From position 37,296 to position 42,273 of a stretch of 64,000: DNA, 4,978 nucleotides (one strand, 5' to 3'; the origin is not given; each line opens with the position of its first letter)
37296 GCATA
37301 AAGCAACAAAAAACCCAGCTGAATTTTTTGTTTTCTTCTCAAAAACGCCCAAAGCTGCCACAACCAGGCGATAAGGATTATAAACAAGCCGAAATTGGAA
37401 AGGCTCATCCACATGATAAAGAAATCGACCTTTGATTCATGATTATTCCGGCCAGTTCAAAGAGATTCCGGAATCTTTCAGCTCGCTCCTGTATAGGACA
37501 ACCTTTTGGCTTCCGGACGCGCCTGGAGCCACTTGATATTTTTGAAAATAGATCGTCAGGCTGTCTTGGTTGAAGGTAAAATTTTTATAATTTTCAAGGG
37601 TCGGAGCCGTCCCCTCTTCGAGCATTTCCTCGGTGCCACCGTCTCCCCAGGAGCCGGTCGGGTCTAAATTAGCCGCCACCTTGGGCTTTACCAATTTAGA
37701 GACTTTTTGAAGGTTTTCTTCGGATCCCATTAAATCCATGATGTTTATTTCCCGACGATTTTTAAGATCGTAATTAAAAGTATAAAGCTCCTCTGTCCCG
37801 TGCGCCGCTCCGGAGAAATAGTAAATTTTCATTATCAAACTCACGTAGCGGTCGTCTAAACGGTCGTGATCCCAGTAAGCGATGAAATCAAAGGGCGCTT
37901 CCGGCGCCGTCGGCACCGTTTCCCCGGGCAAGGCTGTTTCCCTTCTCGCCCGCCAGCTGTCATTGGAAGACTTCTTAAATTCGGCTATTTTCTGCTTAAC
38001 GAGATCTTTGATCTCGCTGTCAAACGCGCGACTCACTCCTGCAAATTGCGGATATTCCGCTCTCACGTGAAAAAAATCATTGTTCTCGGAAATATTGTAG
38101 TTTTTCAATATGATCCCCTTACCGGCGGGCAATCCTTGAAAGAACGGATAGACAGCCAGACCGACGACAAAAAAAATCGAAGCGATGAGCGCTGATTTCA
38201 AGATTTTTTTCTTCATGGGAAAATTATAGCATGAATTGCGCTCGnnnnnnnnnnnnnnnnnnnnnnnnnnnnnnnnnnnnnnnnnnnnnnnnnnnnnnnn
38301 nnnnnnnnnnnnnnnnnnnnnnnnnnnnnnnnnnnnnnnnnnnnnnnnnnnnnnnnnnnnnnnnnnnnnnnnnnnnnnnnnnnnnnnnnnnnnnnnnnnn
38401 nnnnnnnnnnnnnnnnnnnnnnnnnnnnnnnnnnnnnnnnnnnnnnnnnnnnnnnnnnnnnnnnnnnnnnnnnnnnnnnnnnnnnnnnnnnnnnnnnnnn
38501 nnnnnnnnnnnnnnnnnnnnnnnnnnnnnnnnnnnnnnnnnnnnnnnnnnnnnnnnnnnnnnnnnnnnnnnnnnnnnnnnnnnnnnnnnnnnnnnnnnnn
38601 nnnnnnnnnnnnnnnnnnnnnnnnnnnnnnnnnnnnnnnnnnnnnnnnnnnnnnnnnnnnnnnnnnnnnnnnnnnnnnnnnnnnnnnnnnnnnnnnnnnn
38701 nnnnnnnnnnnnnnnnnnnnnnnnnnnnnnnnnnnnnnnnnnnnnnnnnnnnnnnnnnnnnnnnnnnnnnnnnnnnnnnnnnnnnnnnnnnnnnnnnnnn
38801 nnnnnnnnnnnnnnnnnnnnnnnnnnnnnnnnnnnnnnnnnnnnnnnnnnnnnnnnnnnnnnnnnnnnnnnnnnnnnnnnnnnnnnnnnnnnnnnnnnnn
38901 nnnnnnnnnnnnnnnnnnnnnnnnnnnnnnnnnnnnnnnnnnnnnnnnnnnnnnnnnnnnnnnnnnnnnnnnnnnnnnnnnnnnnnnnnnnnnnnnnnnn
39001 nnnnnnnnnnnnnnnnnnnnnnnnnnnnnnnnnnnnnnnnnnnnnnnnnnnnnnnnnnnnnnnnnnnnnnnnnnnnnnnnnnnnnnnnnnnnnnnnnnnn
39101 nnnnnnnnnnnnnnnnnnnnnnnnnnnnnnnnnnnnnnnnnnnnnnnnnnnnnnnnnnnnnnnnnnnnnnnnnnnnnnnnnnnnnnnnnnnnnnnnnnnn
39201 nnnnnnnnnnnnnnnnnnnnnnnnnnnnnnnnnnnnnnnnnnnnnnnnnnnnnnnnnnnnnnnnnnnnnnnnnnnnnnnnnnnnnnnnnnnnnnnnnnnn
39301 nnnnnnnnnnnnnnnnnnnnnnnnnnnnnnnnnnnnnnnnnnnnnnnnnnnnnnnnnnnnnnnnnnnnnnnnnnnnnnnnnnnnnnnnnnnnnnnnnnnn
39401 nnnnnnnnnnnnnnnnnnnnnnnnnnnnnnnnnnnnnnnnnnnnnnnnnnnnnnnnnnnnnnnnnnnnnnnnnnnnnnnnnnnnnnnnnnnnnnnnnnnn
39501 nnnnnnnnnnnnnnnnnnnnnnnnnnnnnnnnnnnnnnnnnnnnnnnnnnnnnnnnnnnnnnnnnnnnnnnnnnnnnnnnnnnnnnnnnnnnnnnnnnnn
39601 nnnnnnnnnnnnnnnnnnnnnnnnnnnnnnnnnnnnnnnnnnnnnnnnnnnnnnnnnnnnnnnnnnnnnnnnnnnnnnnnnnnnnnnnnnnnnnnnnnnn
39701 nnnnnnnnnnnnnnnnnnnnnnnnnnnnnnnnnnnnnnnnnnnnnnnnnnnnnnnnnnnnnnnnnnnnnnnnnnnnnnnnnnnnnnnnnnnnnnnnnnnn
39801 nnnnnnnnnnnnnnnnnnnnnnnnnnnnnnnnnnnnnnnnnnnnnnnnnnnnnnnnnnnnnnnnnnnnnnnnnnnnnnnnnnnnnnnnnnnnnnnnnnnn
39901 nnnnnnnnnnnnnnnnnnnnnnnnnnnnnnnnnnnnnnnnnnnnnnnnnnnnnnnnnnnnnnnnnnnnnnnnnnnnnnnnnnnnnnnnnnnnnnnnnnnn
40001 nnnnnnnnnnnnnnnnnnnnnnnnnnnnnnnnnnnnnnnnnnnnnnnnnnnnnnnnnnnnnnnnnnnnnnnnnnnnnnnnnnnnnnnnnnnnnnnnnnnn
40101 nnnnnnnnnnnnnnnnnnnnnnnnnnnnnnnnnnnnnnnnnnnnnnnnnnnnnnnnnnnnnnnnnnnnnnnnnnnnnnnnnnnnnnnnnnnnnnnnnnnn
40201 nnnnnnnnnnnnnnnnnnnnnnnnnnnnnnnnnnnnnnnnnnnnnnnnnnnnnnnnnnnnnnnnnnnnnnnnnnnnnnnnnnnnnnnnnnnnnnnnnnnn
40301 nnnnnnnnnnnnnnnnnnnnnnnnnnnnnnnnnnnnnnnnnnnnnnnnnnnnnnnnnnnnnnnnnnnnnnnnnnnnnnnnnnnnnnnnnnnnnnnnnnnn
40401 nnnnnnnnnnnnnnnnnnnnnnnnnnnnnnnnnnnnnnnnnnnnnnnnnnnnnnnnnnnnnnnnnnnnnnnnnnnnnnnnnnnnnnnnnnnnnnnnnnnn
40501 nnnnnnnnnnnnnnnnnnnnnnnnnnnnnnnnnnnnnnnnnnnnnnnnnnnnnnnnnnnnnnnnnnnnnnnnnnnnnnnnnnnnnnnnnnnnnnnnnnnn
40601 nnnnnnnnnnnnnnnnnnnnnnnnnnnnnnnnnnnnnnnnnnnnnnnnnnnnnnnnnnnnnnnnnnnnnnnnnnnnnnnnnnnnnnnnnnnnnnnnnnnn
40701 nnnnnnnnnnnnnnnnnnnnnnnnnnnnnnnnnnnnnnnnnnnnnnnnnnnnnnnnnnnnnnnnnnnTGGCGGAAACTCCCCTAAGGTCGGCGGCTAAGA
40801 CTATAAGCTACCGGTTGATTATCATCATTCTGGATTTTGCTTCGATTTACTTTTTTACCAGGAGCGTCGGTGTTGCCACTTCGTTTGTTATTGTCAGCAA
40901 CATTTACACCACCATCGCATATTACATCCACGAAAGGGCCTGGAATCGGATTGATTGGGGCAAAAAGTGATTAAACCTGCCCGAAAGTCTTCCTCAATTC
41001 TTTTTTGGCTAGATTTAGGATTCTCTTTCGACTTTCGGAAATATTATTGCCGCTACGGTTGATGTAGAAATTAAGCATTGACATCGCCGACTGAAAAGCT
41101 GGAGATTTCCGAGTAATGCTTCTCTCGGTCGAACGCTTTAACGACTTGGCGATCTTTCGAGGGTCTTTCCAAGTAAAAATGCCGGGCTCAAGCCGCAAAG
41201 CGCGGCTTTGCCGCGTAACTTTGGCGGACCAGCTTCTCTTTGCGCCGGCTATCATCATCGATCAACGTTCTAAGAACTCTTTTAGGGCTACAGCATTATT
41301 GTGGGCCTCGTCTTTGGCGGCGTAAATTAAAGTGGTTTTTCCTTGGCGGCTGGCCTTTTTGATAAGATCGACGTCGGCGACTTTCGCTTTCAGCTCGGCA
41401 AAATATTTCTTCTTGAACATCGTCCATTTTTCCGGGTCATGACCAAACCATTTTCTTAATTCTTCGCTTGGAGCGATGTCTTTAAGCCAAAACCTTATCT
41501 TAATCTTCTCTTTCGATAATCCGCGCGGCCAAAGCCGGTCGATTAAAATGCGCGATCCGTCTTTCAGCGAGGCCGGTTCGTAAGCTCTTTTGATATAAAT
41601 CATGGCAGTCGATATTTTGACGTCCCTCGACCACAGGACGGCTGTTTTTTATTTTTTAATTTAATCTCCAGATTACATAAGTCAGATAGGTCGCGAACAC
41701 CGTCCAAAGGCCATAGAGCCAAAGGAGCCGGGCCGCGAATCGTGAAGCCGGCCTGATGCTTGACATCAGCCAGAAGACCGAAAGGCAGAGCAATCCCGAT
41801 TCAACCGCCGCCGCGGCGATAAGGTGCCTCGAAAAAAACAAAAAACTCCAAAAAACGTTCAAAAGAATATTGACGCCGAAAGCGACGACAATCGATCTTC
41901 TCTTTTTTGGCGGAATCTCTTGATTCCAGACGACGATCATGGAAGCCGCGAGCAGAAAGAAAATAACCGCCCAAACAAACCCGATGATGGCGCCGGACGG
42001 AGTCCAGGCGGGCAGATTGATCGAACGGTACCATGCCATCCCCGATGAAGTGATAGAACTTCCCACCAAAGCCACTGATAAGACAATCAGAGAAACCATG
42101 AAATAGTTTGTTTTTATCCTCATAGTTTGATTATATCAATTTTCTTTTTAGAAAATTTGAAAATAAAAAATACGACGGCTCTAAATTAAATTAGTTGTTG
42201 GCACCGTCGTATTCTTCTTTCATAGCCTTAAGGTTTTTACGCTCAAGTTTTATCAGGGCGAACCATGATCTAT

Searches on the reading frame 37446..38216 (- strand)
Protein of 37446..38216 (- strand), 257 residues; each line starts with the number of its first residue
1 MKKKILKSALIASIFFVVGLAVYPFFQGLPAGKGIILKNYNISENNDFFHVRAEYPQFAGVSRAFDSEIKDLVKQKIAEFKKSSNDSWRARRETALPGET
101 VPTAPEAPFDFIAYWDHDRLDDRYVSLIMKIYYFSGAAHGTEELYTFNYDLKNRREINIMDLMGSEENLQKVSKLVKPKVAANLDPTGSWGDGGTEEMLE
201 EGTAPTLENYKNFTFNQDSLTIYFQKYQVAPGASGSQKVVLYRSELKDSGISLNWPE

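Call 78: search_protein_families(library=pfam, proteins=[window:37446-38216:-], max_evalue=0.00001)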
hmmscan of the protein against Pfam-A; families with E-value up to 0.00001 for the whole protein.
window:37446-38216:- (257 aa): 2 families
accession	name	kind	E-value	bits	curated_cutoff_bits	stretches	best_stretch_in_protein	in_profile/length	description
PF11738.13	DUF3298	-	1.6e-12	48.6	24.1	1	164-241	5-81/84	Protein of unknown function (DUF3298)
PF13739.11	PdaC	-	6.2e-11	43.7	29.1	1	42-141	1-94/95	Deacetylase PdaC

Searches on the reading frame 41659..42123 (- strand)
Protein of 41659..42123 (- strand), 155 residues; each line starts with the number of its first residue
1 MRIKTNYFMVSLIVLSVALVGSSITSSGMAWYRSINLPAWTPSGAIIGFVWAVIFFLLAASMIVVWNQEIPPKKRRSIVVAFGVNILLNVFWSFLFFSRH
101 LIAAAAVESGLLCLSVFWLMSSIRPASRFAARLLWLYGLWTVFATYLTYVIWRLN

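Call 78: search_protein_families(library=pfam, proteins=[window:41659-42123:-], max_evalue=0.00001)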
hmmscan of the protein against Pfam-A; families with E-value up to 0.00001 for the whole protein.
window:41659-42123:- (155 aa): 1 family
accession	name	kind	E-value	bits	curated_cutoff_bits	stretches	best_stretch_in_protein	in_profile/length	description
PF03073.20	TspO_MBR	-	4.1e-30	104.9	24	1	12-153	4-145/145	TspO/MBR family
